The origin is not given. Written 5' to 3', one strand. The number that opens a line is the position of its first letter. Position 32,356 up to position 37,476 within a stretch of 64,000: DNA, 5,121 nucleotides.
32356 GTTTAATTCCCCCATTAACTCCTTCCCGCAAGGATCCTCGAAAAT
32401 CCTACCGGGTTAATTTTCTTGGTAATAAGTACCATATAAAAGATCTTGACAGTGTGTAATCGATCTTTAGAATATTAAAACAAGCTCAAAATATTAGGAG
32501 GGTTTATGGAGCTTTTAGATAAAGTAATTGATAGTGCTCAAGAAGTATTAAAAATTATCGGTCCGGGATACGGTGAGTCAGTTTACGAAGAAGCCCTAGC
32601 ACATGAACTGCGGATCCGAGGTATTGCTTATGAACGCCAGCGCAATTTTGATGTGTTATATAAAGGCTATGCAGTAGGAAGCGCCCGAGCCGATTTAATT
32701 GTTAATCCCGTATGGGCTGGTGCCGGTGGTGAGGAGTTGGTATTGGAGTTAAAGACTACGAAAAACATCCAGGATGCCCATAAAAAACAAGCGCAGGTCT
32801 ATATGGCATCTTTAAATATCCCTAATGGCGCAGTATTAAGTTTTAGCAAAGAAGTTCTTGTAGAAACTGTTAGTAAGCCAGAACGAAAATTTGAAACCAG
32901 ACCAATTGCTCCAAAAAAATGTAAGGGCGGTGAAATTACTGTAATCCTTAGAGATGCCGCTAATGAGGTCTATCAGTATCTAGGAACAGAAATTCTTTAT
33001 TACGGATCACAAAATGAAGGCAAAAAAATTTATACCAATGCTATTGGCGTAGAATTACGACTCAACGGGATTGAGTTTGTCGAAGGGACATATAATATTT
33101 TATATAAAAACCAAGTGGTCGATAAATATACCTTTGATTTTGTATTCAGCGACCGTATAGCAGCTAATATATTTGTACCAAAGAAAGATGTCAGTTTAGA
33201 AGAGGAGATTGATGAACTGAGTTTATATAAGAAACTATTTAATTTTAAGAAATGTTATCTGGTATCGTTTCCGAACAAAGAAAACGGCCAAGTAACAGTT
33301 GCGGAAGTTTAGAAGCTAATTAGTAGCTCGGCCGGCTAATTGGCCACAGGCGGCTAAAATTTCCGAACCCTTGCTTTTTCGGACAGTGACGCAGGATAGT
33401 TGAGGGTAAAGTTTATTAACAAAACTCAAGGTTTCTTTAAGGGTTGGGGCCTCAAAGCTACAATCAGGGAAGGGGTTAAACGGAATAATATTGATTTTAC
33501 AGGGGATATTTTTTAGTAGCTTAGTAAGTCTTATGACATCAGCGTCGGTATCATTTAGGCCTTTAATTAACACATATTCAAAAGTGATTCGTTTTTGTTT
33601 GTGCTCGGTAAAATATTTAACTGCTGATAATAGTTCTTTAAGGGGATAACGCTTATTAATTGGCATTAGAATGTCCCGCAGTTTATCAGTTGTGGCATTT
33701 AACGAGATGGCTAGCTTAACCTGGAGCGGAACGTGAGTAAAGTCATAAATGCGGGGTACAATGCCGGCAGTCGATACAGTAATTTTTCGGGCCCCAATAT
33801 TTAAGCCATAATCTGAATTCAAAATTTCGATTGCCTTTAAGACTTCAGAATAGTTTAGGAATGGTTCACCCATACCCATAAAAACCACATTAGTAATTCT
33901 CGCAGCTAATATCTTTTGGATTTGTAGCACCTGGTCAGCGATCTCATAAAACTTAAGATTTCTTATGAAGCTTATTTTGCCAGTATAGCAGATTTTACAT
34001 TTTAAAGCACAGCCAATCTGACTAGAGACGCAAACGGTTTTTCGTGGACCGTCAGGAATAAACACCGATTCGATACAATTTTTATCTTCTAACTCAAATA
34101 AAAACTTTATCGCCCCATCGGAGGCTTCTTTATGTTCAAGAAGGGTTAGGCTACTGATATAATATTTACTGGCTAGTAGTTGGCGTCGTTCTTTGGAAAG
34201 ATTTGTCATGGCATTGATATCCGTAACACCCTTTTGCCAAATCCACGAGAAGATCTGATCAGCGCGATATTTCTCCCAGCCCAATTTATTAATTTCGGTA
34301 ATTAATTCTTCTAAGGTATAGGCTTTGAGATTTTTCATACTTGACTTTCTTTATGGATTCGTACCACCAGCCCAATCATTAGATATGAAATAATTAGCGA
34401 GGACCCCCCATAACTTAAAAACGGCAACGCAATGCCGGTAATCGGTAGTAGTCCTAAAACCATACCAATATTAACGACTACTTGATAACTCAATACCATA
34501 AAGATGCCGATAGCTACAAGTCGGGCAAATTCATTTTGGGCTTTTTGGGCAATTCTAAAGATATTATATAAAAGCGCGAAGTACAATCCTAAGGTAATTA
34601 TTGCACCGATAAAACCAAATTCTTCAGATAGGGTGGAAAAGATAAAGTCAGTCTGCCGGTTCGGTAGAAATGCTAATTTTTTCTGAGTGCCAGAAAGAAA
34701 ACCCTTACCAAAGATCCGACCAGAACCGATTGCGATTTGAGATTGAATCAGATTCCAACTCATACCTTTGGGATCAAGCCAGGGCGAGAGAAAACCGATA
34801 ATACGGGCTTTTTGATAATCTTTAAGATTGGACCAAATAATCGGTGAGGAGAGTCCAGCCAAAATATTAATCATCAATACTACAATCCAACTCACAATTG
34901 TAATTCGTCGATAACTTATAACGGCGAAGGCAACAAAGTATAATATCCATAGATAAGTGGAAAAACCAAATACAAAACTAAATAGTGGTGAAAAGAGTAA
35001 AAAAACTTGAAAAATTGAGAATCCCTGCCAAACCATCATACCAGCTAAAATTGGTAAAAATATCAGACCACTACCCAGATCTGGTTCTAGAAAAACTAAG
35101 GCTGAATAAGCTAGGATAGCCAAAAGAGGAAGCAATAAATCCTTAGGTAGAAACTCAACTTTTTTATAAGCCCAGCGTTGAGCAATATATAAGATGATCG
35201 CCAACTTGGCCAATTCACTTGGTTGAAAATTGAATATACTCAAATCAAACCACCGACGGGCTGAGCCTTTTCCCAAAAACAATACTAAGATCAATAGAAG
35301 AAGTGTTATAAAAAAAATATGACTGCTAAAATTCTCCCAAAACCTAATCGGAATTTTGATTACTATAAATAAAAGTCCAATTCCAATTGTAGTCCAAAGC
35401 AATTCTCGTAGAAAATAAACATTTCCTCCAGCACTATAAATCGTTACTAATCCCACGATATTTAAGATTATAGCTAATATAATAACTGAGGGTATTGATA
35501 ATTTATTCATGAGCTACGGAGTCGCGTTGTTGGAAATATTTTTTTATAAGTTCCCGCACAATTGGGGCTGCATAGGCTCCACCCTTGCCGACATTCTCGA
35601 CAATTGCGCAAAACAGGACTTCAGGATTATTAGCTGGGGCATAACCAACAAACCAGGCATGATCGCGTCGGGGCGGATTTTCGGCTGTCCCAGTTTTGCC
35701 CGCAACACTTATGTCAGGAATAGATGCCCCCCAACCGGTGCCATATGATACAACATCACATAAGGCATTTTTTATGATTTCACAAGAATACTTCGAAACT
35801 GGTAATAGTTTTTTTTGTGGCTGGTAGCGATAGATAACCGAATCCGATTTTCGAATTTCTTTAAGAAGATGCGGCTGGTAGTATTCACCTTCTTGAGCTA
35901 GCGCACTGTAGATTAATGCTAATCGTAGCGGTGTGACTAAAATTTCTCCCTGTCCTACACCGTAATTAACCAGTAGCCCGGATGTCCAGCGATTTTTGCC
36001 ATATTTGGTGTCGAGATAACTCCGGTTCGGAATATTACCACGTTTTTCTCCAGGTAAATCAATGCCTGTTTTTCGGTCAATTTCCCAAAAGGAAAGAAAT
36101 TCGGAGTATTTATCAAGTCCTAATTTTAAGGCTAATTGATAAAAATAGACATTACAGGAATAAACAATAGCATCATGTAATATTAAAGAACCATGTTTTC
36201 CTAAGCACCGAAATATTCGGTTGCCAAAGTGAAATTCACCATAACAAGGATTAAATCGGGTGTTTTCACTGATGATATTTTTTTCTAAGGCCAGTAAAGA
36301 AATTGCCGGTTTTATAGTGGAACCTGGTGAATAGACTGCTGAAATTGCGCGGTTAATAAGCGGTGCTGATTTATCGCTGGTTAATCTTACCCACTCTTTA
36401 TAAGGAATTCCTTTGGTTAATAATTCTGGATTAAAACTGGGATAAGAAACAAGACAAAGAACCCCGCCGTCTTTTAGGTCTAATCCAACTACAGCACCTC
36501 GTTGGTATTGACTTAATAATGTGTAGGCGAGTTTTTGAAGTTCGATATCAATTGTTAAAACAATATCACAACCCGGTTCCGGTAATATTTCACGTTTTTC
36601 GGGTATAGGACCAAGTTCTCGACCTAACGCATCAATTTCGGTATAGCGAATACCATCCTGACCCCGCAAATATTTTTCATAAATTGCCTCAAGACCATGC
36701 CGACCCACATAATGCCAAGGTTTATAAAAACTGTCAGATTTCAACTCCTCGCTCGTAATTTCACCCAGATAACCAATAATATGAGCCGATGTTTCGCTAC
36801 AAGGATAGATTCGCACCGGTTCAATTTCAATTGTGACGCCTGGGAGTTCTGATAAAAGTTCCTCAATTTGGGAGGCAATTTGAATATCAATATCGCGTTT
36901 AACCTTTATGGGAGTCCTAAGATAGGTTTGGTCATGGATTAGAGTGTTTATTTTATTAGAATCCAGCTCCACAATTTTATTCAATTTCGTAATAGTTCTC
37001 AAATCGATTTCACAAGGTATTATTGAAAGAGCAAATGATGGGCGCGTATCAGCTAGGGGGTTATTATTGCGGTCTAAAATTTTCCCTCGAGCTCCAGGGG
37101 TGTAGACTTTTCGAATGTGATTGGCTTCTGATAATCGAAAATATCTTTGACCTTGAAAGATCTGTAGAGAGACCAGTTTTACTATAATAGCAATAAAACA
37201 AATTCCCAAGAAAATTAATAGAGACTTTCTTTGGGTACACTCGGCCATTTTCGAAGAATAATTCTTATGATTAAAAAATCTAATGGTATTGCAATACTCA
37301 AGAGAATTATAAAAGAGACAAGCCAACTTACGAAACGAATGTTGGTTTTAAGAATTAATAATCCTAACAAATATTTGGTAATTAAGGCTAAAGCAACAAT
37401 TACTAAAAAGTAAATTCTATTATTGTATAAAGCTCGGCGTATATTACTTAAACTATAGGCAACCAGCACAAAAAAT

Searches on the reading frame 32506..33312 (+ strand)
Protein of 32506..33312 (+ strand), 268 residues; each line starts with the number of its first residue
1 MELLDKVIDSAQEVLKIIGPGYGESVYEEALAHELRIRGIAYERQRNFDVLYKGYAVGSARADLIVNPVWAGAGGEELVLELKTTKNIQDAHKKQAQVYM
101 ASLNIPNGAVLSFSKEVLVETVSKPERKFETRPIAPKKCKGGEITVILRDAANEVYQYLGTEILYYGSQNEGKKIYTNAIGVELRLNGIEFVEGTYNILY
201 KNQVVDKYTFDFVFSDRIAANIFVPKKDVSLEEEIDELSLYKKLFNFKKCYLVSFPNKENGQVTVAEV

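Call 17: search_protein_families(library=pfam, proteins=[window:32506-33312:+])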
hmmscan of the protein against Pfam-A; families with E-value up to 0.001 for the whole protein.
window:32506-33312:+ (268 aa): 1 family
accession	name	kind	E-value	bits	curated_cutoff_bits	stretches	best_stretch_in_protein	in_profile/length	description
PF13366.12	PDDEXK_3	-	1.2e-35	122.8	22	2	2-116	2-109/117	PD-(D/E)XK nuclease superfamily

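Call 65: find_homologous_proteins(query=window:32506-33312:+, max_evalue=0.00001)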
Query window:32506-33312:+ (268 aa): 98 proteins with E <= 0.00001 among 1724 candidates.
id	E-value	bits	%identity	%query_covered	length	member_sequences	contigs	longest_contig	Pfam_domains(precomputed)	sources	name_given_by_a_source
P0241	4.1e-171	585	100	100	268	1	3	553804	PF13366.13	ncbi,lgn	ncbi:MAG: GxxExxY protein [candidate division WOR-3 bacterium]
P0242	2.4e-86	307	55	100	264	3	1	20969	PF13366.13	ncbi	ncbi:MAG: GxxExxY protein [candidate division WOR-3 bacterium]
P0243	4.2e-86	307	56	100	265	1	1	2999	PF13366.13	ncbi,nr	ncbi:MAG: GxxExxY protein [candidate division WOR-3 bacterium]|nr:GxxExxY protein [candidate divisio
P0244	2.1e-85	304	56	100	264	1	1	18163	PF13366.13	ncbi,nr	ncbi:MAG: GxxExxY protein [candidate division WOR-3 bacterium]|nr:GxxExxY protein [candidate divisio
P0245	5.3e-84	300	52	100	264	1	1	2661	PF13366.13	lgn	-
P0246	1.6e-83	298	54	100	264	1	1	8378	PF13366.13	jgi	jgi:GxxExxY protein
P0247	1.9e-81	291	53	100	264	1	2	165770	PF13366.13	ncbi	ncbi:MAG: GxxExxY protein [candidate division WOR-3 bacterium]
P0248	3.0e-81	291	52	100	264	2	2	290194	PF13366.13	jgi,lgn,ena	-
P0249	3.2e-81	291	53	100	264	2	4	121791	PF13366.13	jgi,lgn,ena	jgi:GxxExxY protein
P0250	3.3e-81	291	53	100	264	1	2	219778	PF13366.13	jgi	jgi:GxxExxY protein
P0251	3.6e-81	291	53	100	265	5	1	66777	PF13366.13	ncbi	-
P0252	4.2e-81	290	51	100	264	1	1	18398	PF13366.13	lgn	-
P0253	3.6e-80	287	52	100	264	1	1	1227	PF13366.13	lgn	-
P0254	4.4e-79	284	52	99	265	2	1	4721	PF13366.13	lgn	-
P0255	9.4e-79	283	51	99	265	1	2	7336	PF13366.13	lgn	-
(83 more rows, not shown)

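Call 66: find_encoding_contigs(protein=P0244, flank=10000, max_places=3)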
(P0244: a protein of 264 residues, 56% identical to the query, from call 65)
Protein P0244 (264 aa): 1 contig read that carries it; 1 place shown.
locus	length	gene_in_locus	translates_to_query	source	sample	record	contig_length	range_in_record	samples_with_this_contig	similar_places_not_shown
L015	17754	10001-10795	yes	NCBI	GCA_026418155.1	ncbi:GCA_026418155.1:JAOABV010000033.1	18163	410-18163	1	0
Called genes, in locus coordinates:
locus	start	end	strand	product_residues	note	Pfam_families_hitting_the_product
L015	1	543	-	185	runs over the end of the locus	PF14512:TM1586_NiRdase (weak), PF00881:Nitroreductase, PF14512:TM1586_NiRdase (weak)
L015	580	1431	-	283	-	PF10502:Peptidase_S26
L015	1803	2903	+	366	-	PF01658:Inos-1-P_synth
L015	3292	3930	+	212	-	PF13521:AAA_28 (faint), PF02223:Thymidylate_kin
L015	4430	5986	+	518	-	PF22694:CtpB_N-like, PF00595:PDZ, PF13180:PDZ_2, PF17820:PDZ_6, PF03572:Peptidase_S41, PF28547:CHD_PDZ-protease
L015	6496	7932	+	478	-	PF00004:AAA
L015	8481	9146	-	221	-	PF08843:AbiEii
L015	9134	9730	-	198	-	-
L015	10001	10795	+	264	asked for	PF13366:PDDEXK_3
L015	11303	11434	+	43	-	-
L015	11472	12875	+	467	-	PF00474:SSF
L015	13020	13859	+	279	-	PF00753:Lactamase_B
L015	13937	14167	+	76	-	PF18929:DUF5678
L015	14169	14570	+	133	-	PF13650:Asp_protease_2, PF13975:gag-asp_proteas (weak)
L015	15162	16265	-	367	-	PF04055:Radical_SAM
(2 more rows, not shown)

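Call 87: find_encoding_contigs(protein=P0242, flank=10000, max_places=3)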
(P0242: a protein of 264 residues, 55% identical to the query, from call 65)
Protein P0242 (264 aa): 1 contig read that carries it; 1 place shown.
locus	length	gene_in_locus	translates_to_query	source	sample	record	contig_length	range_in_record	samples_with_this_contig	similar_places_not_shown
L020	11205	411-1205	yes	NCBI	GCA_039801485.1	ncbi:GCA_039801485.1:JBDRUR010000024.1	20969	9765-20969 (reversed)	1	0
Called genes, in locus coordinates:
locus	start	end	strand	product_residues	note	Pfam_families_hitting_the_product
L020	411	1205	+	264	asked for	PF13366:PDDEXK_3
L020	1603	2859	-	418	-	PF02163:Peptidase_M50, PF13180:PDZ_2 (faint), PF14685:PDZ_Tricorn (faint), PF00595:PDZ (weak), PF17820:PDZ_6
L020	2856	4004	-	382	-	PF02670:DXP_reductoisom, PF08436:DXP_redisom_C, PF13288:DXPR_C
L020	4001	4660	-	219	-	PF01128:IspD, PF02348:CTP_transf_3 (weak), PF12804:NTP_transf_3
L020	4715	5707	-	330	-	PF00579:tRNA-synt_1b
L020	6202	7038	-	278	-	-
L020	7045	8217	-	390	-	PF01809:YidD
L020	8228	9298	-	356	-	PF02350:Epimerase_2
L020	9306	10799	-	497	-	PF10150:RNase_E_G, PF20833:RNase_E_G_Thio (weak)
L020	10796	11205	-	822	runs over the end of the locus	PF19864:Radical_SAM_N2, PF04055:Radical_SAM, PF10105:DUF2344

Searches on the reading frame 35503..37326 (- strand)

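Call 16: search_protein_families(library=pfam, proteins=[window:35503-37326:-])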
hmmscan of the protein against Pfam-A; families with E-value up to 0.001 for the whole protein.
window:35503-37326:- (607 aa): 2 families
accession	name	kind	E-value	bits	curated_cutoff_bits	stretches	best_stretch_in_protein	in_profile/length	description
PF00905.27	Transpeptidase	-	1.1e-63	215.6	22.1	1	277-594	1-298/299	Penicillin binding protein transpeptidase domain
PF03717.20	PBP_dimer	-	2.5e-40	139.2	24.4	1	76-238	2-176/180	Penicillin-binding Protein dimerisation domain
